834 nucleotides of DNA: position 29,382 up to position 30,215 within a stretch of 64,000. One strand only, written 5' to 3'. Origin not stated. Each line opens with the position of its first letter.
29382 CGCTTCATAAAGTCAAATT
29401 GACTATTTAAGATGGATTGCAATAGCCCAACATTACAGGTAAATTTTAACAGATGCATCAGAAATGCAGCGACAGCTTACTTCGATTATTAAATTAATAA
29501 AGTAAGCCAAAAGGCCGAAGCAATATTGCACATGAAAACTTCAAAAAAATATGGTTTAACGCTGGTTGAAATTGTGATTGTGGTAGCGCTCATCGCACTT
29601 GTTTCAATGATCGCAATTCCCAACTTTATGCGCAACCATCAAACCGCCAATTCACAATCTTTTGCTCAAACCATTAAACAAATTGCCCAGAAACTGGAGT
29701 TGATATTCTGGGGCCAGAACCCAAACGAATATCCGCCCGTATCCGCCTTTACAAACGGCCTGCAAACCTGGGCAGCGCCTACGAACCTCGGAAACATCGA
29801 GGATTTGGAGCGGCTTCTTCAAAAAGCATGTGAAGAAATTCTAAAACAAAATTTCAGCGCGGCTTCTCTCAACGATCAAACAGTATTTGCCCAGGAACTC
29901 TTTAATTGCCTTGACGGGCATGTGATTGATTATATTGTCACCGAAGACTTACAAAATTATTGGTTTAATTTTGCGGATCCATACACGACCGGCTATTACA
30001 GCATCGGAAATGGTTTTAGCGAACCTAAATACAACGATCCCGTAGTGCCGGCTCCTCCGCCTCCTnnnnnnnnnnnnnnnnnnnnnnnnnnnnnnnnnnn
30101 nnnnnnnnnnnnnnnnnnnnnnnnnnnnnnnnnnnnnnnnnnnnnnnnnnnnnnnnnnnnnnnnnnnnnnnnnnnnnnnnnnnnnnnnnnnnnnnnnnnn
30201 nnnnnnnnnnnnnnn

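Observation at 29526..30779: Pseudopilin/type-IV-pilin-like protein ending in a complete Hint (intein-like, BIL-type) autoprocessing domain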

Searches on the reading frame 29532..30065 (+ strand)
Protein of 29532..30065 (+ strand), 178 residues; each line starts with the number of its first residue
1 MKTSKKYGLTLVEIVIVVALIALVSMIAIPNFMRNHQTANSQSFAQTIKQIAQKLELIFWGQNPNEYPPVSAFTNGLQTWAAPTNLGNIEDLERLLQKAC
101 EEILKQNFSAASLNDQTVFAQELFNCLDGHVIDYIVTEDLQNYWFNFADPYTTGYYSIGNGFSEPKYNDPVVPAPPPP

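Call 54: search_solved_structures(query=window:29532-30065:+, max_evalue=10)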
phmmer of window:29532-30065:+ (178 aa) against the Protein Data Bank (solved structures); distinct sequences matched with E-value up to 10: 23.
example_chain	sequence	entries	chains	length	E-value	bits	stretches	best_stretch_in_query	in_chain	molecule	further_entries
9egp_A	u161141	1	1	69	1.7e-05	28.1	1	3-58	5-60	Geopilin domain 1 protein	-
7tgg_A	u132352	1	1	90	4.3e-05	26.8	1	4-70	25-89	Geopilin domain 1 protein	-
2m7g_A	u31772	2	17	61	0.00044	23.5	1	10-70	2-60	Geopilin domain 1 protein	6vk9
8tj2_C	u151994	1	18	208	0.0011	22.2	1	10-52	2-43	Type IV major pilin protein PilA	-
6xxd_A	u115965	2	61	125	0.014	18.7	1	10-68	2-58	PilA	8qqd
5wda_A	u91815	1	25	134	0.016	18.4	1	10-70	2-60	General secretion pathway protein G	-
6gv9_A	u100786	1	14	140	0.021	18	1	10-48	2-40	Prepilin peptidase-dependent protein D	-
4pe3_A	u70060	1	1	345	0.033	17.4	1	64-134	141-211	TRAP dicarboxylate transporter-DctP subunit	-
9laa_A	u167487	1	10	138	0.053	16.7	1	5-39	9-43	Type IV pilin protein PilA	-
8tob_GA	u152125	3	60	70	0.096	15.9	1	10-40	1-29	Fimbrial protein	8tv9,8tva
8tum_e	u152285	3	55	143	0.12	15.6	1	10-49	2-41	Type IV major pilin protein PilA | Pilin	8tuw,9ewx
9bar_A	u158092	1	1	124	0.12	15.5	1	85-149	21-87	Parvalbumin alpha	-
1oqw_A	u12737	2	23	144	0.17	15.1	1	10-38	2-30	Fimbrial protein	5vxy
9lab_B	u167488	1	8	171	0.19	14.9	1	5-50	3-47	MSHA major pilin subunit MshA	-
8pfb_G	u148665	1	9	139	0.22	14.7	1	10-55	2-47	Type IV pilin PilE1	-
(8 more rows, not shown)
